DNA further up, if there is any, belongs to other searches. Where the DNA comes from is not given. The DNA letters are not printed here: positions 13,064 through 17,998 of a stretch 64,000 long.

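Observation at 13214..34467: Four tandem giant DUF2341-like + 6xLamG paralogues (21 kb) downstream of a receiver-only response regulator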

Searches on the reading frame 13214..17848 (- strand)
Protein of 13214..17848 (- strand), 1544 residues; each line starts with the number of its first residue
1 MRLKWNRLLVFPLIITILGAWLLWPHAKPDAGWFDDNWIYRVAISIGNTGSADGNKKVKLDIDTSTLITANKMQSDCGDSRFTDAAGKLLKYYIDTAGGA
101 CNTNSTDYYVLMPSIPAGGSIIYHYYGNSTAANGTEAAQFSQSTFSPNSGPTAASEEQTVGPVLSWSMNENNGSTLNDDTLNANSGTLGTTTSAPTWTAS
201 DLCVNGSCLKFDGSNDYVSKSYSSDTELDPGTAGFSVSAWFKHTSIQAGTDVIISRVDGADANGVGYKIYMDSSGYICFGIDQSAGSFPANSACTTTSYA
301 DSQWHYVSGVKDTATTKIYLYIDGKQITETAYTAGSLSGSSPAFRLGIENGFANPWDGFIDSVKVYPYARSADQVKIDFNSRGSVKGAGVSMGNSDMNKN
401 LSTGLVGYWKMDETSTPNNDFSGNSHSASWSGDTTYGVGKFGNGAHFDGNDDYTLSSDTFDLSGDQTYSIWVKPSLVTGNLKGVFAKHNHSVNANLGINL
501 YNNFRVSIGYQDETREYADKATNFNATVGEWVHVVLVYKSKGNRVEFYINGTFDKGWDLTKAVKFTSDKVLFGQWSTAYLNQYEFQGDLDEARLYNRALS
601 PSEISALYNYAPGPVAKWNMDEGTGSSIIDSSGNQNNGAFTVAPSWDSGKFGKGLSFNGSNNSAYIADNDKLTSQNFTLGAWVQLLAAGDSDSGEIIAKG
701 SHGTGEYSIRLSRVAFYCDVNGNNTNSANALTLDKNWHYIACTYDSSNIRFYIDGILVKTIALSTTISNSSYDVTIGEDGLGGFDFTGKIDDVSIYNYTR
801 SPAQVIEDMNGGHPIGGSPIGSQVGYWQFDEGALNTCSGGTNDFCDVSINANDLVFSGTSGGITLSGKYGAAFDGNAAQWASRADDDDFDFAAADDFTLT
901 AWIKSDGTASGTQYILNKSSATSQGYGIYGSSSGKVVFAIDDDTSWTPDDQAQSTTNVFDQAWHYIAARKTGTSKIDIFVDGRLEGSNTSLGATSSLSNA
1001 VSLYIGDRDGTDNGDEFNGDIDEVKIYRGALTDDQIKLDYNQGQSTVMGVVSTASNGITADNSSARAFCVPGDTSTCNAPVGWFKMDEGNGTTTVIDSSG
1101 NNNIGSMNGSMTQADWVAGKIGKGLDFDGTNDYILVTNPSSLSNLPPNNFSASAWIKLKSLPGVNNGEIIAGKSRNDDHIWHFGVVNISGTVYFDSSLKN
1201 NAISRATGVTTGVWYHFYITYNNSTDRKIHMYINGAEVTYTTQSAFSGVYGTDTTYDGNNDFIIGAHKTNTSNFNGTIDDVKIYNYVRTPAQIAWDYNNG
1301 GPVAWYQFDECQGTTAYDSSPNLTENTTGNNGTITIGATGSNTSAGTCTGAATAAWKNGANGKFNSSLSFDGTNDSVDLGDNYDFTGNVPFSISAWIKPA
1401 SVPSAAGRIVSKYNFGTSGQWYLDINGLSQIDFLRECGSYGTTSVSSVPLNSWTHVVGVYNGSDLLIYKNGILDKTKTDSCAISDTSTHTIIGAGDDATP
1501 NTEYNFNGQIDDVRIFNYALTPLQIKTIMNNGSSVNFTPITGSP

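Call 4: search_protein_families(library=pfam, proteins=[window:13214-17848:-], max_evalue=0.01)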
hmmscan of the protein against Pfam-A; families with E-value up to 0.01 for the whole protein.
window:13214-17848:- (1544 aa): 6 families
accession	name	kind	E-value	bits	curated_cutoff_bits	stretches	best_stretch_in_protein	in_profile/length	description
PF13385.13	Laminin_G_3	-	6.1e-143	471.6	27.6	6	1371-1526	1-151/151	Concanavalin A-like lectin/glucanases superfamily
PF07953.20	Toxin_R_bind_N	-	3.7e-22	79.4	23.8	4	204-331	25-152/191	Clostridium neurotoxin, N-terminal receptor binding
PF00354.24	Pentaxin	-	2.5e-16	60.4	25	1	522-611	83-170/194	Pentaxin family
PF02210.31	Laminin_G_2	-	1.2e-15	58.5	22.9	1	933-1026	27-123/126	Laminin G domain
PF02973.23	Sialidase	-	2e-14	54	26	2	1467-1528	121-184/189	Sialidase, N-terminal domain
PF10102.14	DUF2341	-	3.4e-06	27.8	23.4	1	76-138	1-62/84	Domain of unknown function (DUF2341)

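Call 5: search_protein_families(library=ncbifam, proteins=[window:13214-17848:-], max_evalue=0.01)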
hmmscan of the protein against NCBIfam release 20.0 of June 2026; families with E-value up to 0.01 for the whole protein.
window:13214-17848:- (1544 aa): 1 family
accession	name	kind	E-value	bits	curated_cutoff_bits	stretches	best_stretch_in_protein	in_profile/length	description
NF052521.1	TafC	equivalog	1.1e-56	192.5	410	6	1303-1531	149-362/373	TafC family fimbrial protein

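Call 12: find_homologous_proteins(query=window:13214-17848:-, max_evalue=1e-10)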
Query window:13214-17848:- (1544 aa): 582 proteins with E <= 1e-10 among 8000 candidates; the best 120 are listed.
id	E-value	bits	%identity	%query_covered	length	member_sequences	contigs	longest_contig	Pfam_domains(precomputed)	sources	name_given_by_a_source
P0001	0.0e+0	1721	56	100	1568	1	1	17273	PF07953.21,PF13385.14,PF02973.23,PF10102.15,PF02210.32,PF00054.31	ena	-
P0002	0.0e+0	1477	50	100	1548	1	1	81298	PF22925.4,PF07953.21,PF06439.19,PF00354.25,PF13385.14,PF02973.23,PF10102.15,PF02210.32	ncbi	-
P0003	0.0e+0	1348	47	100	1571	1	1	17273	PF07953.21,PF13385.14,PF02973.23,PF10102.15,PF02210.32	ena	-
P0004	0.0e+0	1115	42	91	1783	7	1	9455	PF22925.4,PF00354.25,PF13385.14,PF10102.15,PF02210.32,PF00054.31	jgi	jgi:hypothetical protein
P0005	0.0e+0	1082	41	100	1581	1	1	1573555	PF22925.4,PF07953.21,PF13385.14,PF10102.15,PF02210.32,PF00054.31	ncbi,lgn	-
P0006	0.0e+0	1064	40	91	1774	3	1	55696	PF22925.4,PF07953.21,PF00354.25,PF13385.14,PF10102.15,PF02210.32,PF00054.31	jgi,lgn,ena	-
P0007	0.0e+0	1041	41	100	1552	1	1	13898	PF07953.21,PF13385.14,PF02973.23,PF10102.15,PF02210.32,PF00054.31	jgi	jgi:hypothetical protein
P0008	0.0e+0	1028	39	99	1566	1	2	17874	PF22925.4,PF07953.21,PF06439.19,PF13385.14,PF10102.15,PF02210.32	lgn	-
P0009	0.0e+0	1021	41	88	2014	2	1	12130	PF22925.4,PF07953.21,PF06439.19,PF13385.14,PF02973.23,PF10102.15,PF02210.32,PF00054.31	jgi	jgi:hypothetical protein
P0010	0.0e+0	1018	40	99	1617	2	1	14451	PF22925.4,PF07953.21,PF13385.14,PF02973.23,PF02210.32,PF00054.31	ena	-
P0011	1.5e-298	1012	32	89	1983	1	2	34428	PF22925.4,PF07953.21,PF00354.25,PF13385.14,PF02973.23,PF10102.15,PF02210.32,PF00054.31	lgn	-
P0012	3.4e-294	998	40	91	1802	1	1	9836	PF22925.4,PF07953.21,PF00354.25,PF13385.14,PF02973.23,PF10102.15,PF02210.32,PF00054.31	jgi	jgi:hypothetical protein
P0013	1.4e-290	986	40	99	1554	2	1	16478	PF22925.4,PF07953.21,PF00354.25,PF13385.14,PF02973.23,PF02210.32,PF00054.31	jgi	jgi:hypothetical protein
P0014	3.4e-289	981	40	99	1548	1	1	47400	PF00354.25,PF13385.14,PF02210.32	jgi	-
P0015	3.7e-289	981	40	91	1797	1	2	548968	PF22925.4,PF07953.21,PF00354.25,PF13385.14,PF02973.23,PF10102.15,PF02210.32,PF00054.31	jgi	jgi:hypothetical protein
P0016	3.6e-284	964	40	100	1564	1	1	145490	PF07953.21,PF00354.25,PF13385.14,PF02973.23,PF10102.15,PF02210.32,PF00054.31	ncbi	-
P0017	1.7e-282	959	39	100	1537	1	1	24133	PF07953.21,PF00354.25,PF13385.14,PF02973.23,PF10102.15,PF02210.32,PF00054.31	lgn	-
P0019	2.0e-282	959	39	91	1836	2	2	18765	PF22925.4,PF07953.21,PF13385.14,PF10102.15,PF02210.32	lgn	-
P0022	9.0e-273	927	38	99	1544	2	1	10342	PF07953.21,PF00354.25,PF13385.14,PF02210.32,PF00054.31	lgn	-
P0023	8.3e-272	923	37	100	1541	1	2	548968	PF07953.21,PF00354.25,PF13385.14,PF10102.15,PF02210.32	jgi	jgi:hypothetical protein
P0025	3.9e-271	921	38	100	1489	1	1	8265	PF07953.21,PF13385.14,PF02973.23,PF10102.15,PF02210.32,PF00054.31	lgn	-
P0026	6.8e-269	914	37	98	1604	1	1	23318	PF07953.21,PF00354.25,PF13385.14,PF02973.23,PF10102.15,PF02210.32,PF00054.31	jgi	jgi:hypothetical protein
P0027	1.9e-265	902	38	91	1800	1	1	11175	PF22925.4,PF07953.21,PF06439.19,PF00354.25,PF13385.14,PF02973.23,PF10102.15,PF02210.32,PF00054.31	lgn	-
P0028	9.3e-264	897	37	90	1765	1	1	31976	PF07953.21,PF00354.25,PF13385.14,PF10102.15,PF02210.32,PF00054.31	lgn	-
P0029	2.2e-263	896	37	100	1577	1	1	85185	PF07953.21,PF00354.25,PF13385.14,PF02973.23,PF10102.15,PF02210.32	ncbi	-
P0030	3.4e-262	892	39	89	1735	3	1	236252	PF07953.21,PF06439.19,PF00354.25,PF13385.14,PF10102.15,PF02210.32,PF00054.31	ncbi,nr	ncbi:MAG: DUF2341 domain-containing protein [bacterium]|nr:DUF2341 domain-containing protein [bacter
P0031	2.7e-261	889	38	100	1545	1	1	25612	PF07953.21,PF00354.25,PF13385.14,PF02973.23,PF10102.15,PF02210.32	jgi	jgi:hypothetical protein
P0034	4.3e-260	885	38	91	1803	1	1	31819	PF22925.4,PF07953.21,PF13385.14,PF10102.15,PF02210.32,PF00054.31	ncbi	-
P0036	1.4e-256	873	38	99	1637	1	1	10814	PF22925.4,PF07953.21,PF00354.25,PF13385.14,PF02973.23,PF10102.15,PF02210.32,PF00054.31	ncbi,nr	ncbi:MAG: DUF2341 domain-containing protein [Candidatus Daviesbacteria bacterium]|nr:DUF2341 domain-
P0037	1.4e-255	870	36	99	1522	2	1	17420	PF07953.21,PF00354.25,PF13385.14,PF02973.23,PF10102.15,PF02210.32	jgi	jgi:hypothetical protein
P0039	2.6e-252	859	37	99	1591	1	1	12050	PF22925.4,PF07953.21,PF00354.25,PF13385.14,PF10102.15,PF02210.32,PF00054.31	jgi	jgi:hypothetical protein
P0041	1.3e-250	853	37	99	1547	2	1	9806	PF07953.21,PF00354.25,PF13385.14,PF02973.23,PF10102.15,PF02210.32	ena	-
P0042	1.5e-250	853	35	83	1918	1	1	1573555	PF22925.4,PF07953.21,PF06439.19,PF13385.14,PF10102.15,PF02210.32,PF00054.31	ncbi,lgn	-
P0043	2.0e-250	853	33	90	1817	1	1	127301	PF22925.4,PF07953.21,PF13385.14,PF02973.23,PF10102.15,PF02210.32,PF00054.31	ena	-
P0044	2.3e-248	846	37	100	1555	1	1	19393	PF07953.21,PF00354.25,PF13385.14,PF10102.15,PF02210.32,PF00054.31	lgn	-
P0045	4.0e-248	845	42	33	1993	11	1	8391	PF07953.21,PF00354.25,PF13385.14,PF10102.15,PF02210.32,PF00054.31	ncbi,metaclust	ncbi:MAG: hypothetical protein UY22_C0054G0004, partial [Candidatus Amesbacteria bacterium GW2011_GW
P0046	3.1e-245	835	37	99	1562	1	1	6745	PF07953.21,PF13385.14,PF02973.23,PF10102.15,PF02210.32,PF00054.31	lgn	-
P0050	8.9e-243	827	36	99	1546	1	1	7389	PF22925.4,PF07953.21,PF06439.19,PF13385.14,PF02973.23,PF10102.15,PF02210.32,PF00054.31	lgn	-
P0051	1.2e-241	823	36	90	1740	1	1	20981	PF07953.21,PF00354.25,PF13385.14,PF02973.23,PF10102.15,PF02210.32,PF00054.31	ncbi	-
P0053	5.9e-240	818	35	100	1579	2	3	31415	PF22925.4,PF07953.21,PF00354.25,PF13385.14,PF02973.23,PF10102.15,PF02210.32,PF00054.31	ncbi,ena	ncbi:MAG: LamG-like jellyroll fold domain-containing protein [Patescibacteria group bacterium]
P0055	8.1e-239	814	38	100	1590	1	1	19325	PF07953.21,PF13385.14,PF10102.15,PF02210.32,PF00054.31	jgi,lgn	-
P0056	1.9e-237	810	34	92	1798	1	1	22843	PF07953.21,PF00354.25,PF13385.14,PF02973.23,PF10102.15,PF02210.32,PF00054.31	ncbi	-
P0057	6.2e-237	808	35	100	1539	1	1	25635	PF22925.4,PF07953.21,PF00354.25,PF13385.14,PF02973.23,PF10102.15,PF02210.32,PF00054.31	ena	-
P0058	2.5e-236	806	36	95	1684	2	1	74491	PF22925.4,PF07953.21,PF00354.25,PF13385.14,PF10102.15,PF02210.32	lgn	-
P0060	1.3e-235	803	34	58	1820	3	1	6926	PF07953.21,PF00354.25,PF13385.14,PF10102.15,PF02210.32,PF00054.31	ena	-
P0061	1.5e-235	803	37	98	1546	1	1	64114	PF07953.21,PF00354.25,PF13385.14,PF02973.23,PF10102.15,PF02210.32,PF00054.31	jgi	jgi:hypothetical protein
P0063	4.5e-235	802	35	90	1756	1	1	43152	PF07953.21,PF13385.14,PF02973.23,PF10102.15,PF02210.32,PF00054.31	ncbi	-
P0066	2.9e-234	799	37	90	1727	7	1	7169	PF07953.21,PF13385.14,PF02973.23,PF10102.15,PF02210.32,PF00054.31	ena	-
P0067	5.2e-233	795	34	91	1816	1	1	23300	PF07953.21,PF13385.14,PF02973.23,PF10102.15,PF02210.32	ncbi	-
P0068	1.8e-232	793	37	98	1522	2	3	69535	PF07953.21,PF00354.25,PF13385.14,PF02973.23,PF10102.15,PF02210.32,PF00054.31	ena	-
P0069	1.9e-232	793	36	100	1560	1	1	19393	PF07953.21,PF00354.25,PF13385.14,PF02973.23,PF10102.15,PF02210.32,PF00054.31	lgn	-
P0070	1.1e-231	790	36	100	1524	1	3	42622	PF22925.4,PF07953.21,PF00354.25,PF13385.14,PF10102.15,PF02210.32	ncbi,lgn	-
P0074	1.2e-228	780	36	100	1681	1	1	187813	PF22925.4,PF07953.21,PF00354.25,PF13385.14,PF10102.15,PF02210.32,PF00054.31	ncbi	-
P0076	5.9e-228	778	36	100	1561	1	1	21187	PF07953.21,PF06439.19,PF00354.25,PF13385.14,PF02973.23,PF10102.15,PF02210.32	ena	-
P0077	2.4e-227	776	36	88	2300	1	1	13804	PF22925.4,PF07953.21,PF00354.25,PF13385.14,PF02973.23,PF10102.15,PF02210.32,PF00054.31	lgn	-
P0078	2.4e-227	776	39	41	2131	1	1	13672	PF22925.4,PF00354.25,PF13385.14,PF02973.23,PF10102.15,PF02210.32,PF00054.31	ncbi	-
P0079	2.5e-226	773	35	100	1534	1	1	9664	PF07953.21,PF00354.25,PF13385.14,PF02973.23,PF10102.15,PF02210.32,PF00054.31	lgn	-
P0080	2.9e-225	769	35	99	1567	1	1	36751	PF07953.21,PF00354.25,PF13385.14,PF02973.23,PF10102.15,PF02210.32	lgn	-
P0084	2.2e-223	763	37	90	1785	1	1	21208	PF07953.21,PF13385.14,PF10102.15,PF02210.32,PF00054.31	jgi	jgi:hypothetical protein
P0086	6.4e-223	761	31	90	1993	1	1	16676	PF07953.21,PF00354.25,PF13385.14,PF02973.23,PF10102.15,PF02210.32,PF00054.31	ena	-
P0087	1.8e-222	760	37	38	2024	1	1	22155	PF07953.21,PF13385.14,PF02973.23,PF10102.15,PF02210.32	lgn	-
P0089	2.7e-220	753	33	90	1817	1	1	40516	PF07953.21,PF00354.25,PF13385.14,PF10102.15,PF02210.32,PF00054.31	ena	-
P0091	2.2e-219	750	34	87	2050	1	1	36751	PF07953.21,PF00354.25,PF13385.14,PF02973.23,PF10102.15,PF02210.32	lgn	-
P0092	3.3e-218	746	34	90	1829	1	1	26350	PF07953.21,PF00354.25,PF13385.14,PF02973.23,PF10102.15,PF02210.32,PF00054.31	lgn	-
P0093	4.0e-218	746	34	90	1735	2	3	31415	PF07953.21,PF00354.25,PF13385.14,PF02973.23,PF10102.15,PF02210.32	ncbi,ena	ncbi:MAG: DUF2341 domain-containing protein [Patescibacteria group bacterium]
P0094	4.3e-218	745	35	89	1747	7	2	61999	PF07953.21,PF13385.14,PF10102.15,PF02210.32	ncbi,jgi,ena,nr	ncbi:MAG: hypothetical protein ACD_30C00045G0003 [uncultured bacterium]|nr:MAG: hypothetical protein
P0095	1.2e-216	741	35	90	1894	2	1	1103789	PF07953.21,PF00354.25,PF13385.14,PF02973.23,PF10102.15,PF02210.32,PF00054.31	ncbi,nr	ncbi:MAG: DUF2341 domain-containing protein [Candidatus Roizmanbacteria bacterium]|nr:MAG: DUF2341 d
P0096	1.3e-216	741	33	87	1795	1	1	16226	PF07953.21,PF00354.25,PF13385.14,PF10102.15,PF02210.32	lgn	-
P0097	1.0e-215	738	36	90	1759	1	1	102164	PF00354.25,PF13385.14,PF02973.23,PF10102.15,PF02210.32,PF00054.31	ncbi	-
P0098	1.6e-215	737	32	90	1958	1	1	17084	PF07953.21,PF00354.25,PF13385.14,PF02973.23,PF10102.15,PF02210.32,PF00054.31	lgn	-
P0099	2.0e-215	737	35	90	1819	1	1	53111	PF22925.4,PF07953.21,PF00354.25,PF13385.14,PF02973.23,PF10102.15,PF02210.32,PF00054.31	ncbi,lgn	-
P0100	2.3e-215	736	35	90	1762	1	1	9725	PF00354.25,PF13385.14,PF02973.23,PF10102.15,PF02210.32,PF00054.31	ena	-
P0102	4.2e-214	732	35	91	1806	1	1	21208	PF22925.4,PF07953.21,PF00354.25,PF13385.14,PF10102.15,PF02210.32,PF00054.31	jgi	jgi:hypothetical protein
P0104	3.6e-213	729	36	90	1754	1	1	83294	PF07953.21,PF13385.14,PF02973.23,PF10102.15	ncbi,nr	ncbi:MAG: DUF2341 domain-containing protein [Candidatus Roizmanbacteria bacterium]|nr:DUF2341 domain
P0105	4.8e-213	729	36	99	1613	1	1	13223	PF07953.21,PF00354.25,PF13385.14,PF02973.23,PF10102.15,PF02210.32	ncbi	-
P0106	5.0e-213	729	34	90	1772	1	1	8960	PF07953.21,PF06439.19,PF00354.25,PF13385.14,PF02973.23,PF10102.15,PF02210.32,PF00054.31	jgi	jgi:hypothetical protein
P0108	1.2e-212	727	36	100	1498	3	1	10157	PF22925.4,PF07953.21,PF13385.14,PF10102.15,PF02210.32,PF00054.31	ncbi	-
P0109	2.0e-212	727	34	90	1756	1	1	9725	PF22925.4,PF07953.21,PF06439.19,PF13385.14,PF02973.23,PF10102.15,PF02210.32,PF00054.31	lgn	-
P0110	2.8e-212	726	33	90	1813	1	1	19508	PF07953.21,PF00354.25,PF13385.14,PF02973.23,PF10102.15,PF02210.32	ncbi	-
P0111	6.4e-211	722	34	91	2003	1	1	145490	PF07953.21,PF00354.25,PF13385.14,PF10102.15,PF02210.32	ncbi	-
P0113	1.5e-210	720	33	89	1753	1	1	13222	PF07953.21,PF00354.25,PF13385.14,PF02973.23,PF10102.15,PF02210.32,PF00054.31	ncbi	-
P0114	4.0e-210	719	35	100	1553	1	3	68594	PF07953.21,PF00354.25,PF13385.14,PF02973.23,PF10102.15,PF02210.32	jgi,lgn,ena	-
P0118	1.5e-209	717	34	90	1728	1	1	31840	PF07953.21,PF06439.19,PF00354.25,PF13385.14,PF02973.23,PF10102.15,PF02210.32,PF00054.31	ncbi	-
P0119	1.6e-209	717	31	90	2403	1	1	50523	PF07953.21,PF00354.25,PF13385.14,PF02973.23,PF10102.15,PF02210.32,PF00054.31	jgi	jgi:hypothetical protein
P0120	4.5e-209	716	34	90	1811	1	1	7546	PF13385.14,PF02973.23,PF10102.15,PF02210.32,PF00054.31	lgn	-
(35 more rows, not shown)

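Call 20: find_encoding_contigs(protein=P0002, flank=10000, max_places=3)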
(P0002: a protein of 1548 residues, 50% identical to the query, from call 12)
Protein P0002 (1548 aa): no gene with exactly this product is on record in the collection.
